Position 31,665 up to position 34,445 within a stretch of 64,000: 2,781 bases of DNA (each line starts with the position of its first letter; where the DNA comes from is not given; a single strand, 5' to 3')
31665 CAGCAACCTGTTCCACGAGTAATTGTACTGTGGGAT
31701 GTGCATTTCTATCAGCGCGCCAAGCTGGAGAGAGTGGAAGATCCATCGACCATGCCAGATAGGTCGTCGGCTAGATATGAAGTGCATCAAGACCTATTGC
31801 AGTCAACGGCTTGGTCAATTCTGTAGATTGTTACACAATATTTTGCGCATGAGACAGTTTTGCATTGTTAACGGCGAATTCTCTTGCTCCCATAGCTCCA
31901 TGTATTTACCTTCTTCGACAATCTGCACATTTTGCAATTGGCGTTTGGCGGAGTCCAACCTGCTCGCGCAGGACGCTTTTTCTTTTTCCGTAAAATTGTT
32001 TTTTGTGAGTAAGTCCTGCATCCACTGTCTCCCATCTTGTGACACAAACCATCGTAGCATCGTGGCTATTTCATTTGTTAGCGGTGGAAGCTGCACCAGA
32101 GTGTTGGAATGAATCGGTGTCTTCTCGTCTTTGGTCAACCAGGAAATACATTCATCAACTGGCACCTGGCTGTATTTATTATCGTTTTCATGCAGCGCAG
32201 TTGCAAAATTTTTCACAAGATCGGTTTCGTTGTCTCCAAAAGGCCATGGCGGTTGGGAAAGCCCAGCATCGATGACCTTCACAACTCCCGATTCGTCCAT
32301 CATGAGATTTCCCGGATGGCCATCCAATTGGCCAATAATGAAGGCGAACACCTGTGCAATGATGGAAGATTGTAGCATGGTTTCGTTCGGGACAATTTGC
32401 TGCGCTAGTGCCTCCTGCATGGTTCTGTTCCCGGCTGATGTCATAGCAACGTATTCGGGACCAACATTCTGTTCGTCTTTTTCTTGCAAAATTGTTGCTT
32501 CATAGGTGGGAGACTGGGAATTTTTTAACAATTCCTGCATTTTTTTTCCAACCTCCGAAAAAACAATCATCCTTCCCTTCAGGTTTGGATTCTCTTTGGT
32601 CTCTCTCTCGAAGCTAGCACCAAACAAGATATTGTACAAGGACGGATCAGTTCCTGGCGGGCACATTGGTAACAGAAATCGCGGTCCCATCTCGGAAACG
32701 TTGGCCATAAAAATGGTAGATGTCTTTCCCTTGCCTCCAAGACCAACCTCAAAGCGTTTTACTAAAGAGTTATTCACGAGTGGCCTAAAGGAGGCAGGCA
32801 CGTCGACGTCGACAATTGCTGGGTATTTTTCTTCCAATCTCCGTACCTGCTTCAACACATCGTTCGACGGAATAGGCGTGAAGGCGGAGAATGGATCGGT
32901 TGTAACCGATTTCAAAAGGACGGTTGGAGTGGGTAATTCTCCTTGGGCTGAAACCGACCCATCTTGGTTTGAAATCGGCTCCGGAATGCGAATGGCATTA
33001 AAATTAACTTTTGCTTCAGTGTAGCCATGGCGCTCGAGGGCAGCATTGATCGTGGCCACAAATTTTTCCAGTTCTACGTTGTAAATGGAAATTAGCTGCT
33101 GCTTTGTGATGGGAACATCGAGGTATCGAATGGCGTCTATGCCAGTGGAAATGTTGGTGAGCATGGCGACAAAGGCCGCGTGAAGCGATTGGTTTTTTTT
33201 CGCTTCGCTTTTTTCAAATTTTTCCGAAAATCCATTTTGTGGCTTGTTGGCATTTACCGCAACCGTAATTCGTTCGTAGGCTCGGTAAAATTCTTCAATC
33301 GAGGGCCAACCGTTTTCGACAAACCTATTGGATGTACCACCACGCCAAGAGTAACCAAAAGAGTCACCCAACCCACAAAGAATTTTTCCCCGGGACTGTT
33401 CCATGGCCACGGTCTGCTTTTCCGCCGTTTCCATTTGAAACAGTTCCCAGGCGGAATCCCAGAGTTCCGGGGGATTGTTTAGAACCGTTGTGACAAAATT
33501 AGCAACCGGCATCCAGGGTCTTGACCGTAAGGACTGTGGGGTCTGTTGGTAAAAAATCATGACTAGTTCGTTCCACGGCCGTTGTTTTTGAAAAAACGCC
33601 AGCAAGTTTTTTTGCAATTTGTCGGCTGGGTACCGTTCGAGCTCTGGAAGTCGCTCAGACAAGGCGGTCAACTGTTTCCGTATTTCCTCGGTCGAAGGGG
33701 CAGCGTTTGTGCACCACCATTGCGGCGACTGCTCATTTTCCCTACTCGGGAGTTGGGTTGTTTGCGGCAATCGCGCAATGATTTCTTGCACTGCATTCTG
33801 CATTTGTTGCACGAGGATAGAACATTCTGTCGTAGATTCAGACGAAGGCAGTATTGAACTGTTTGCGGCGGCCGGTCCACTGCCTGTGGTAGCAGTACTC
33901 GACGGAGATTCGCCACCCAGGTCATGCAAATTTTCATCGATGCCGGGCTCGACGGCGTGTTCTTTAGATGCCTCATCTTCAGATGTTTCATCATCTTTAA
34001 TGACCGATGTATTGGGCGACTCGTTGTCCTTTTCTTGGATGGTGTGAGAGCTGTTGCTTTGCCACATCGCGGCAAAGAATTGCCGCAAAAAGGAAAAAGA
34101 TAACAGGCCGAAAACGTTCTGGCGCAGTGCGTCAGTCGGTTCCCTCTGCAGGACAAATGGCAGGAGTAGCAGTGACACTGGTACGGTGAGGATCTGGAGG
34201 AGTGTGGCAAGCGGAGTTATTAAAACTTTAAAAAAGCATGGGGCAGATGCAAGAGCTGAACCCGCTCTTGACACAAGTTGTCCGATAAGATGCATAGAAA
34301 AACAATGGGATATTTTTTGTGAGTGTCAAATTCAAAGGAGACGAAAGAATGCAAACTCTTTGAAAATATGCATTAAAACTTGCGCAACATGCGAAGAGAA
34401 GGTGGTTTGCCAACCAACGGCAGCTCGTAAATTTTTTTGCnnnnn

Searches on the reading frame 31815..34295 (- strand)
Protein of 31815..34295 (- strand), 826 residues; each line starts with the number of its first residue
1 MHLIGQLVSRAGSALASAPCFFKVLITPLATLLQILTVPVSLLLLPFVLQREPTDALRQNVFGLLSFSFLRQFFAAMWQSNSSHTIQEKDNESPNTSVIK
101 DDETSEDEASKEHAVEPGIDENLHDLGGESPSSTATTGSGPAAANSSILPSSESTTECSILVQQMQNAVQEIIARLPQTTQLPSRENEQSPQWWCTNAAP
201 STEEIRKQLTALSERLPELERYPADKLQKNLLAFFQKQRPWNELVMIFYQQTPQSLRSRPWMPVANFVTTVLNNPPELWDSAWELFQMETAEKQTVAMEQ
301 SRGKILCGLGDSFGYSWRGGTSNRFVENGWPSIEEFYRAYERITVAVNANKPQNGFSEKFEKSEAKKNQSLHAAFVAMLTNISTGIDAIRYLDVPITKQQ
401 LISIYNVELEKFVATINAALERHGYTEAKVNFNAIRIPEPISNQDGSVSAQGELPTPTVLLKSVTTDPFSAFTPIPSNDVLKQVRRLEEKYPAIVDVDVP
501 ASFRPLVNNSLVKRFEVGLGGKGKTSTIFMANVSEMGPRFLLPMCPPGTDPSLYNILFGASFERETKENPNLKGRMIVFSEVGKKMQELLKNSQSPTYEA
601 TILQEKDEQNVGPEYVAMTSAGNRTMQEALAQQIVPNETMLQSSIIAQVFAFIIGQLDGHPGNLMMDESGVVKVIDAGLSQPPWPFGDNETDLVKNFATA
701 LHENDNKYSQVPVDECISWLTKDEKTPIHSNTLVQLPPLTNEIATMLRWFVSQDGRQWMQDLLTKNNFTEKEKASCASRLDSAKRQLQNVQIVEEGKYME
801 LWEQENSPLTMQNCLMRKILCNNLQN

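Call 5: search_protein_families(library=pfam, proteins=[window:31815-34295:-], max_evalue=0.1)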
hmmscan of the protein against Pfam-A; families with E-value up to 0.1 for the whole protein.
window:31815-34295:- (826 aa): 2 families
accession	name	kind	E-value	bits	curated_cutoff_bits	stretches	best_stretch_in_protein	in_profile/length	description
PF03109.22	ABC1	-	0.038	13.6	22.9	1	642-683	176-217/244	ABC1 atypical kinase-like domain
PF17805.7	AsnC_trans_reg2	-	0.06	13.9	27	0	166-216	19-71/86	AsnC-like ligand binding domain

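Call 8: find_encoding_contigs(protein=window:31815-34295:-, flank=2000, max_places=4)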
Protein window:31815-34295:- (826 aa): 1 contig read that carries it; 1 place shown.
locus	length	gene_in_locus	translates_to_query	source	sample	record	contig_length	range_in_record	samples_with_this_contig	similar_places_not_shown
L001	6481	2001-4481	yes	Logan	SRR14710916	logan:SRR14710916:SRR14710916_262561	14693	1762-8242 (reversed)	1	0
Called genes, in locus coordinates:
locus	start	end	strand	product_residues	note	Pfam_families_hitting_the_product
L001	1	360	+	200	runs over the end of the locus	PF01612:DNA_pol_A_exo1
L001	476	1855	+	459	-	PF01406:tRNA-synt_1e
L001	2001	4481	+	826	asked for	-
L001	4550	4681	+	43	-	-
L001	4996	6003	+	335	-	-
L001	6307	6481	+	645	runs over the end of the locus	?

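Call 9: find_related_loci(query=window:31815-34295:-, collection=genome_contigs, flank=10000)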
Query window:31815-34295:- (826 aa) in genome_contigs; peptide patterns used: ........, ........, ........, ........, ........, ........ (x = any residue, [..] = any of these).
34 stretches matched a pattern, but none encodes a relative of the query by tblastn (E <= 1e-3).

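Call 19: search_solved_structures(query=window:31815-34295:-, max_evalue=10, show_alignments=2)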
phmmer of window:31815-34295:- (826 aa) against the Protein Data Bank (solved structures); distinct sequences matched with E-value up to 10: 0.

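Call 31: search_protein_representatives(protein=window:31815-34295:-)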
Query: 826 residues. Proteins with E-value up to 0.001 (for the whole library): 31; up to 1e-10: 22; up to 1e-30: 14. The best 31 are listed.
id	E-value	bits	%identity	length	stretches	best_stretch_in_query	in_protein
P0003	0.0e+00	1717.1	100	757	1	70-826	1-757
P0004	2.0e-86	307.4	36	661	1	261-820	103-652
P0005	5.9e-64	233.1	30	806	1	138-821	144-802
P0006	1.7e-60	221.6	31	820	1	38-817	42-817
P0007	2.2e-53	198.2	29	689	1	242-816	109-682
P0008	7.7e-49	183.1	36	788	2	518-818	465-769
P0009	3.4e-48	181.0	32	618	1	320-816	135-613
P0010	3.2e-47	177.8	36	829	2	518-818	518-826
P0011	3.8e-45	170.9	34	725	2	517-818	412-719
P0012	3.1e-40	154.7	35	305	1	521-819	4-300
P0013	7.0e-40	153.5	26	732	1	316-818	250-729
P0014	7.6e-36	140.2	31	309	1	517-818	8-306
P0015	9.2e-35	136.6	31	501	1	519-816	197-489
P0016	2.9e-33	131.6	30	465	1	367-819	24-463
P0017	1.1e-23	99.9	29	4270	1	395-820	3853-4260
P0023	2.3e-12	62.5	26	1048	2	6-385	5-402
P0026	1.4e-08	50.0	30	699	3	560-698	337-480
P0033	1.6e-05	39.9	27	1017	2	559-686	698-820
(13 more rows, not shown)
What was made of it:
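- Checked: 31815-34295 has about 30 distant homologues (call 31).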

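Call 35: find_homologous_proteins(query=A1, max_evalue=0.001)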
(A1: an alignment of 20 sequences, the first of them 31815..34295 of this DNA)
Query A1 (20 sequences) (826 aa, profile of the alignment): 1 proteins with E <= 0.001 among 8000 candidates.
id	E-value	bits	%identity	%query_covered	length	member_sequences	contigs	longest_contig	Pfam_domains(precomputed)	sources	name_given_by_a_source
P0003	6.1e-186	638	100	92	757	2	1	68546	-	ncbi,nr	ncbi:MAG: hypothetical protein LBP65_02380 [Puniceicoccales bacterium]|nr:hypothetical protein [Puni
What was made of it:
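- On Inc proteins (Chlamydiae): NCBI labels the source 'Puniceicoccales bacterium' (call 35).
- Tried and rejected: A profile search of the indexed database with the family alignment returned only the query's own entry (call 35).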

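Call 36: find_encoding_contigs(protein=P0003, flank=10000, max_places=5)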
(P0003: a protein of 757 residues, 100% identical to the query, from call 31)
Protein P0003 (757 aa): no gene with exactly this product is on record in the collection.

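Call 37: find_encoding_contigs(protein=P0006, flank=10000, max_places=5)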
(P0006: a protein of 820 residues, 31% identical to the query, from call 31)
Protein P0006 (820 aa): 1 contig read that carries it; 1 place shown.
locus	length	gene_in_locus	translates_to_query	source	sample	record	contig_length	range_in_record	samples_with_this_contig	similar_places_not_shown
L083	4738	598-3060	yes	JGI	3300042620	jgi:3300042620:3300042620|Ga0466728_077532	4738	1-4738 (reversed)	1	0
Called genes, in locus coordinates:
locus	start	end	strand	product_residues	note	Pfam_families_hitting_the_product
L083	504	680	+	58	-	-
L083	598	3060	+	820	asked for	-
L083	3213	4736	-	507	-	?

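Call 38: find_encoding_contigs(protein=P0004, flank=10000, max_places=4)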
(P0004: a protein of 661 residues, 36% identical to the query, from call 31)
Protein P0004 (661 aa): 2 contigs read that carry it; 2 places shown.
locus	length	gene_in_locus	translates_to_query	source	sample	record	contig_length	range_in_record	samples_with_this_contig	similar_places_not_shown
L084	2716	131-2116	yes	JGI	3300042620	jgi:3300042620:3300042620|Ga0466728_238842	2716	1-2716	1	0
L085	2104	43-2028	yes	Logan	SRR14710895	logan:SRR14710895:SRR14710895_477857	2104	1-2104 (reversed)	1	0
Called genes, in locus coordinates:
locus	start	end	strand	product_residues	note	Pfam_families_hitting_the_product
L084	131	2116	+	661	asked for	-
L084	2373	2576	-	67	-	-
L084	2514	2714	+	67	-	?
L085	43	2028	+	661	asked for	-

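Call 39: find_encoding_contigs(protein=P0008, flank=10000, max_places=4)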
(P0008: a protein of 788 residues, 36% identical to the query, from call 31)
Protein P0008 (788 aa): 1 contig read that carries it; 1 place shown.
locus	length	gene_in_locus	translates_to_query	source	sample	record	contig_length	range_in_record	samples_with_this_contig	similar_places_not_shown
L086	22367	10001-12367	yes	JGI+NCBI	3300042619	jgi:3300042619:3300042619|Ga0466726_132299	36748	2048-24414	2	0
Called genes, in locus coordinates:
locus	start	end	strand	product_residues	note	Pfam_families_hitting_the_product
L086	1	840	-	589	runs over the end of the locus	PF03485:Arg_tRNA_synt_N, PF00750:tRNA-synt_1d, PF05746:DALR_1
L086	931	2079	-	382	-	-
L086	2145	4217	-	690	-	PF00771:FHIPEP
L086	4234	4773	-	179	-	PF13428:TPR_14 (faint), PF13432:TPR_16 (faint), PF14559:TPR_19 (faint), PF13371:TPR_9 (faint)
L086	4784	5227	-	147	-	PF09474:Type_III_YscX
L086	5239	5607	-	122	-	-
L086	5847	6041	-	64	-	-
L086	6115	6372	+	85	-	-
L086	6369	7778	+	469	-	PF03237:Terminase_6N (weak), PF17289:Terminase_6C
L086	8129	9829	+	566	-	-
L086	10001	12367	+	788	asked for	-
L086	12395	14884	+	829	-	-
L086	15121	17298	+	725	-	-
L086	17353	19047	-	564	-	PF00528:BPD_transp_1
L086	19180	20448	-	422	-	PF02403:Seryl_tRNA_N, PF00587:tRNA-synt_2b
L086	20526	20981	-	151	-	PF02130:YbeY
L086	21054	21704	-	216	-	-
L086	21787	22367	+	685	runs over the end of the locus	PF03797:Autotransporter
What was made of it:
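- An autotransporter gene and a phage terminase gene lie near the homologues in L086 (call 39).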

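Call 40: find_encoding_contigs(protein=P0023, flank=10000, max_places=4)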
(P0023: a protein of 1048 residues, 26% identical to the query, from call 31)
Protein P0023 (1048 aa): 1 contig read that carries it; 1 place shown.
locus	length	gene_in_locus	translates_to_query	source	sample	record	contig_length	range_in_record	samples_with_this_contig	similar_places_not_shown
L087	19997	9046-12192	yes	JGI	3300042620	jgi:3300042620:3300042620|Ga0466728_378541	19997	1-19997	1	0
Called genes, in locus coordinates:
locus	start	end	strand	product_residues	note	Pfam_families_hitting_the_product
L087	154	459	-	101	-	-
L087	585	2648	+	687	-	PF06068:TIP49 (faint), PF00004:AAA, PF17862:AAA_lid_3, PF01434:Peptidase_M41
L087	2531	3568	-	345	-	PF00535:Glycos_transf_2, PF13641:Glyco_tranf_2_3 (weak)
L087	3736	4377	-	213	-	PF13197:DUF4013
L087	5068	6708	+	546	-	PF00575:S1, PF17092:PCB_OB (faint), PF21710:Spt6_S1 (faint), PF00575:S1, PF03074:GCS (faint), PF00575:S1, PF23459:S1_RRP5 (weak), PF00575:S1, +1 more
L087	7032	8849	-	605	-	PF03979:Sigma70_r1_1, PF00140:Sigma70_r1_2, PF04542:Sigma70_r2, PF04539:Sigma70_r3, PF04545:Sigma70_r4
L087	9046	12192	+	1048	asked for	-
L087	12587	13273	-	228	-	PF02108:FliH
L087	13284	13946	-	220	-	PF06578:YscK (weak)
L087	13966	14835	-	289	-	PF01514:YscJ_FliF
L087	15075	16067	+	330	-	-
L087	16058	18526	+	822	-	PF01624:MutS_I, PF05188:MutS_II, PF05192:MutS_III, PF05190:MutS_IV, PF00488:MutS_V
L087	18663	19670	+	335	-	-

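Call 48: search_protein_families(library=pfam, proteins=[L086:931-2079:-, L086:8129-9829:+, L086:5239-5607:-, L087:15075-16067:+, L087:18663-19670:+, L083:3213-4736:-], max_evalue=0.05)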
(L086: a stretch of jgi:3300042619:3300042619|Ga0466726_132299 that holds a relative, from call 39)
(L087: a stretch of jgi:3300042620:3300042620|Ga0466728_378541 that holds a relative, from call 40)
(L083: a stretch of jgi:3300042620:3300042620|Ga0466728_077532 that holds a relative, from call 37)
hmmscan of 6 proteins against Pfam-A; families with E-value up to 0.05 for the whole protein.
L086:931-2079:- (382 aa): 0 families

L086:8129-9829:+ (566 aa): 0 families

L086:5239-5607:- (122 aa): 0 families

L087:15075-16067:+ (330 aa): 0 families

L087:18663-19670:+ (335 aa): 0 families

L083:3213-4736:- (507 aa): 0 families

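Call 53: predict_structure(alignment_id=A1)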
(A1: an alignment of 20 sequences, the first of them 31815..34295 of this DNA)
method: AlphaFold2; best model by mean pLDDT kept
length: 826 residues; sequences in the alignment: 20
mean_pLDDT: 72.0   pTM: 0.68
mean pLDDT of the five models: 72.0, 69.7, 69.2, 69.1, 67.0
residues with pLDDT >= 90: 261; 70-90: 207; 50-70: 171; < 50: 187
segments of 3 or more residues with pLDDT < 50: 1-19, 21-23, 28-30, 33-37, 51-53, 77-151, 176-198, 239-260, 443-466, 824-826
pLDDT, mean of each block of 10 residues (from residue 1): 37 45 47 49 53 54 59 51 32 31 34 32 29 33 36 52 54 49 44 45 66 65 65 56 37 44 74 80 86 62 64 64 71 87 85 67 59 84 89 88 91 86 82 88 45 35 48 90 91 86 88 91 84 94 80 76 91 95 97 92 84 90 87 87 97 92 91 93 93 94 92 91 65 93 98 98 98 98 97 96 95 91 57
secondary structure, 60 per line:
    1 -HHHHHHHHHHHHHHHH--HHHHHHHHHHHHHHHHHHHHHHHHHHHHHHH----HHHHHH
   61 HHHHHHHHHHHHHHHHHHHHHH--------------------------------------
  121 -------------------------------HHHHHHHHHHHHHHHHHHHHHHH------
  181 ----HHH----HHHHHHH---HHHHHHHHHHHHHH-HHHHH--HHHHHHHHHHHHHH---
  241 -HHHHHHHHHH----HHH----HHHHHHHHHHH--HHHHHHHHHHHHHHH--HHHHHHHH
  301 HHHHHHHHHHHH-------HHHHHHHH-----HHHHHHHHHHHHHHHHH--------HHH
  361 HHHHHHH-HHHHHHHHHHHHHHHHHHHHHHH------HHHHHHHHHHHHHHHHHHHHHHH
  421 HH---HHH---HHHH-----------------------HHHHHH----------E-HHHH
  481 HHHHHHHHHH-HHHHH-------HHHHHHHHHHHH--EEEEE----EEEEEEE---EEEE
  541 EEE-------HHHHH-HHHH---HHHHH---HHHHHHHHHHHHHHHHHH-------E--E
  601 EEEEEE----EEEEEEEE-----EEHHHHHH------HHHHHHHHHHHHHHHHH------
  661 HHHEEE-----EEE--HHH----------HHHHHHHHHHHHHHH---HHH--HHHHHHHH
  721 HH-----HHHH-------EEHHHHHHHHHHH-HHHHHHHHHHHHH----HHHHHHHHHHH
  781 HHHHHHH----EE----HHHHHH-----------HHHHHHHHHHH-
elements in order (helices of 4 or more, strands of 3 or more residues): H2-17 H20-50 H55-82 H152-174 H192-198 H202-215 H217-221 H224-237 H242-251 H263-273 H276-290 H293-312 H320-327 H333-349 H358-367 H369-391 H398-422 H432-435 H459-464 H477-490 H492-496 H504-515 E518-522 E527-533 E537-543 H551-555 H557-560 H564-568 H572-589 E600-606 E611-618 H626-631 H638-654 E664-666 E672-674 H690-704 H713-722 H728-731 H741-751 H753-765 H770-787 H798-803 H815-825
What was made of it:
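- On Protein-kinase-like / PI3K-PI4K superfamily (31815-34295 only): High-confidence AF2 domain (call 53).
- AF2 pLDDT is 85-98 over aa 470-823 (call 53).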

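Call 56: fold_search(model_id=the predicted structure, library=pdb)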
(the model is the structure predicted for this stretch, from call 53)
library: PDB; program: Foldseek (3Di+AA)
matches with E <= 10: 1636; with E <= 0.001: 33
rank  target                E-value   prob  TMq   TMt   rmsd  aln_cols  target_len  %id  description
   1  4qny_A                2.5e-04  1.00  0.15  0.32  15.8       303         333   10  Crystal structure of MapK from Leishmania donovani, LDBPK_331470 (released 2014-07-09)
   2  11oy                  2.9e-04  1.00  0.16  0.33  15.5       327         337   12  Crystal structure of Human p38 alpha MAPK in Complex with MW01-18-122SRM (released 2026-04-08)
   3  4tyh_B                3.3e-04  1.00  0.15  0.32  15.8       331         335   12  Ternary complex of P38 and MK2 with a P38 inhibitor (released 2015-07-22)
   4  4qny_B                3.4e-04  1.00  0.15  0.33  19.8       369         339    9  Crystal structure of MapK from Leishmania donovani, LDBPK_331470 (released 2014-07-09)
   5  5uhn_B                3.6e-04  1.00  0.16  0.40  12.1       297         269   16  Crystal Structure of the Tyrosine Kinase Domain of FGF Receptor 2 harboring a N549H/E565A Double Gain-of-Function Muta (released 2017-02-22)
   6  4kiq_A                3.7e-04  1.00  0.16  0.33  15.5       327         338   12  Crystal structure of mitogen-activated protein kinase 14 (P38-H5) complex with ETHYL 6-((5-(CYCLOPROPYLCARBAMOYL)-2-ME (released 2013-06-12)
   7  3tt0_B                4.2e-04  1.00  0.16  0.39  12.5       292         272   15  Co-structure of Fibroblast Growth Factor Receptor 1 kinase domain with 3-(2,6-dichloro-3,5-dimethoxy-phenyl)-1-{6-[4-( (released 2012-06-13)
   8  1r39                  5.0e-04  1.00  0.15  0.32  15.7       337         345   11  THE STRUCTURE OF P38ALPHA (released 2004-01-20)
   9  5ugl_B                5.7e-04  1.00  0.16  0.40  12.1       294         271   16  Crystal Structure of FGF Receptor 2 Tyrosine Kinase Domain Harboring the D650V Activating Mutation (released 2017-02-22)
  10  4r6v                  6.4e-04  1.00  0.15  0.38  12.0       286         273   17  Crystal Structure of FGF Receptor (FGFR) 4 Kinase Harboring the V550L Gate-Keeper Mutation in Complex with FIIN-3, an Ir (released 2014-10-29)
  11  4qqc                  7.0e-04  1.00  0.15  0.39  11.3       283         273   18  Crystal Structure of FGF Receptor (FGFR) 4 Kinase Domain in Complex with FIIN-2, an Irreversible Tyrosine Kinase Inhibit (released 2014-10-29)
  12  9nyt                  7.0e-04  1.00  0.15  0.32  15.6       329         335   12  Crystal structure of Human p38 alpha MAPK in Complex with MW01-32-154JS (released 2025-04-16)
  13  2f9g                  7.3e-04  1.00  0.15  0.33  20.3       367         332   13  Crystal structure of Fus3 phosphorylated on Tyr182 (released 2006-11-14)
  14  2ghl                  7.3e-04  1.00  0.14  0.30  15.8       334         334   13  Mutant Mus Musculus P38 Kinase Domain in Complex with Inhibitor PG-874743 (released 2006-04-11)
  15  7ozy_BBB              7.6e-04  1.00  0.16  0.40  11.4       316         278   14  FGFR2 kinase domain (residues 461-763) in complex with 38. (released 2021-12-01)
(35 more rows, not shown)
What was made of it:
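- Closest known: Bacterial phosphoinositide-kinase effectors. Different: The substrate of the present family is unknown, and Foldseek ranks ordinary protein kinases first (call 56).
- The top Foldseek PDB hits are all protein kinases (call 56).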

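Call 62: find_encoding_contigs(protein=P0033, flank=10000, max_places=3)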
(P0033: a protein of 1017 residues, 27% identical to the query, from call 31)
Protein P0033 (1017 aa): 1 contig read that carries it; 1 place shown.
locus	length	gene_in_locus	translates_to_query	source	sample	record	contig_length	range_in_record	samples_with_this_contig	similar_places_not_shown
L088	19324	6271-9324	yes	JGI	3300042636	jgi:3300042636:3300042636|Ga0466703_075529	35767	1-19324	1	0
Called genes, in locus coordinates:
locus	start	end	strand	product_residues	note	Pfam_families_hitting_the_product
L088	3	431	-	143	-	?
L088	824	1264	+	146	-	PF05932:CesT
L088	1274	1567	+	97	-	-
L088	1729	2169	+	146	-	PF03652:RuvX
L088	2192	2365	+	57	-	-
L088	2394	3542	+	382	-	PF03222:Trp_Tyr_perm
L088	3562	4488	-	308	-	PF00528:BPD_transp_1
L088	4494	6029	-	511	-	PF00496:SBP_bac_5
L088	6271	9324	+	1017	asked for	-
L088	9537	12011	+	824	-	-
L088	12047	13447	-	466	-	PF04551:GcpE, PF26540:GcpE_C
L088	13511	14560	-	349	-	PF00953:Glycos_transf_4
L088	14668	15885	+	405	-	PF00155:Aminotran_1_2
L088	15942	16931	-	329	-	-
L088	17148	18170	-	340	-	PF01118:Semialdhyde_dh, PF02774:Semialdhyde_dhC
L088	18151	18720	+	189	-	PF03734:YkuD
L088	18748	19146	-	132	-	-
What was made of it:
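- Genes of the kinase-like family lie near T3SS genes in three independent contigs (calls 39, 40, 62).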

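Call 63: find_encoding_contigs(protein=P0026, flank=10000, max_places=3)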
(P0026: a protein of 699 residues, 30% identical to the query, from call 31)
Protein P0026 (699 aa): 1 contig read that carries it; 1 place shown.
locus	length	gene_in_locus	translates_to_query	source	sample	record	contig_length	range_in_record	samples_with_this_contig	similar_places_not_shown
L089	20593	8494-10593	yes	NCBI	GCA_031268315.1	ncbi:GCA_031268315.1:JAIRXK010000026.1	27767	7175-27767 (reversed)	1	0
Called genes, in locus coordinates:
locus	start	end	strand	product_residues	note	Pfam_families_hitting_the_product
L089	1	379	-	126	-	?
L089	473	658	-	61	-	-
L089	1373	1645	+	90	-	-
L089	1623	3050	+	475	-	PF01704:UDPGP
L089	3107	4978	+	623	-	PF03717:PBP_dimer, PF00905:Transpeptidase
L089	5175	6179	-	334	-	-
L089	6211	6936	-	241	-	-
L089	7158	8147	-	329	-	PF01595:CNNM, PF00571:CBS (weak)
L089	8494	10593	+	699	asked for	-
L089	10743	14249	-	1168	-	-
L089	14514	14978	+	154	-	-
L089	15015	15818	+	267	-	PF00443:UCH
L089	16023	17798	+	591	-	-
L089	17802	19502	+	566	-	-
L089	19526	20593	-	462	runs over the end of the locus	-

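Call 74: search_protein_families(library=ncbifam, proteins=[L087:13284-13946:-, L087:13966-14835:-, L086:2145-4217:-, L086:4784-5227:-, L086:4234-4773:-, L088:824-1264:+, L089:15015-15818:+], max_evalue=0.01)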
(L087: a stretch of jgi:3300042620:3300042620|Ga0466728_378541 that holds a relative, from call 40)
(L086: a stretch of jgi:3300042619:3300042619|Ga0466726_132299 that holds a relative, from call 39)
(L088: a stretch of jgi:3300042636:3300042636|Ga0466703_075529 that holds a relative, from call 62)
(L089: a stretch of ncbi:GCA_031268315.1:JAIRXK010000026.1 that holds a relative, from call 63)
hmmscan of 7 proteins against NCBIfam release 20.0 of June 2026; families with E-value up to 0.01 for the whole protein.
L087:13284-13946:- (220 aa): 2 families
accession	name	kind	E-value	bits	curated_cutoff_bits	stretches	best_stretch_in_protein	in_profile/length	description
TIGR02555.1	OrgA_MxiK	equivalog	0.00021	21.1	118.6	1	21-187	2-148/185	type III secretion apparatus protein OrgA/MxiK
NF011851.0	PRK15323.1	equivalog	0.0045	17.1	269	0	20-110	10-93/192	oxygen-regulated invasion protein OrgA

L087:13966-14835:- (289 aa): 4 families
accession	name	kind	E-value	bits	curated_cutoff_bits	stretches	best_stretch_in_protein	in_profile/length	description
TIGR02544.1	III_secr_YscJ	equivalog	9.5e-63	211.4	161.95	1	19-203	6-190/193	type III secretion system inner membrane ring lipoprotein SctJ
NF011875.1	PRK15348.1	equivalog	6.5e-34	117.7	260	1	22-235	11-221/249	EscJ/YscJ/HrcJ family type III secretion inner membrane ring protein SsaJ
NF011852.0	PRK15324.1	equivalog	1e-25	90.7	261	1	17-238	7-218/252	EscJ/YscJ/HrcJ family type III secretion inner membrane ring protein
TIGR00206.1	fliF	equivalog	1.8e-09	37.1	129.75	1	113-196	128-212/555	flagellar basal-body MS-ring/collar protein FliF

L086:2145-4217:- (690 aa): 5 families
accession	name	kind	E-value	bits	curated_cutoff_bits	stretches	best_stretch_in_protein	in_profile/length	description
TIGR01399.1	hrcV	equivalog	2.2e-269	895.6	692.25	1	7-685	3-677/677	type III secretion system export apparatus subunit SctV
NF009363.0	PRK12720.1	equivalog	3.9e-216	719.6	993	1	7-686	17-672/683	EscV/YscV/HrcV family type III secretion system export apparatus protein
NF011865.0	PRK15337.1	equivalog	4.7e-211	702.8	800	1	9-682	15-683/686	EscV/YscV/HrcV family type III secretion system export apparatus protein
TIGR01398.1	FlhA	equivalog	1.2e-190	635.2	772.1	1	7-685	2-678/678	flagellar biosynthesis protein FlhA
NF004571.0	PRK05910.1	equivalog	2.3e-72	244.3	670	2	15-315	16-309/584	type III secretion system protein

L086:4784-5227:- (147 aa): 1 family
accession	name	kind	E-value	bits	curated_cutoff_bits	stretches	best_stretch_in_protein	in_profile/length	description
TIGR02502.2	type_III_YscX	equivalog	9.3e-17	61.5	30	1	21-146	3-121/122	type III secretion apparatus assembly protein SctX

L086:4234-4773:- (179 aa): 3 families
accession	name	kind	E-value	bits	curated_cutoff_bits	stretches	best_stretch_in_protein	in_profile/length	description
NF052415.1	T3SS_chap_SctY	equivalog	7.4e-23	81.1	70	1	2-105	2-105/106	type III secretion apparatus assembly chaperone SctY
TIGR02917.1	PEP_TPR_lipo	equivalog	0.0018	16.2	312.2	1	32-104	829-898/899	XrtA/PEP-CTERM system TPR-repeat protein PrsT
TIGR02552.1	LcrH_SycD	equivalog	0.002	17.8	104.8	0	13-110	25-119/136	SycD/LcrH family type III secretion system chaperone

L088:824-1264:+ (146 aa): 1 family
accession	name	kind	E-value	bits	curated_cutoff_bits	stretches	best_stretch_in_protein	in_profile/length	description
NF011857.0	PRK15329.1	equivalog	2.3e-09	37.2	99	1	10-141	7-128/138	chaperone SicP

L089:15015-15818:+ (267 aa): 1 family
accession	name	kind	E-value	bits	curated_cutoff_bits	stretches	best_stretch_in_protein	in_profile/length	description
NF011549.0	PRK14980.1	equivalog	0.004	17.2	167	0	216-252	75-111/127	DNA-directed RNA polymerase subunit G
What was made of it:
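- On T3SS transmembrane effectors (general class): Related contigs carry SctJ, SctK, SctV, SctX and SctY (calls 39, 40, 74).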
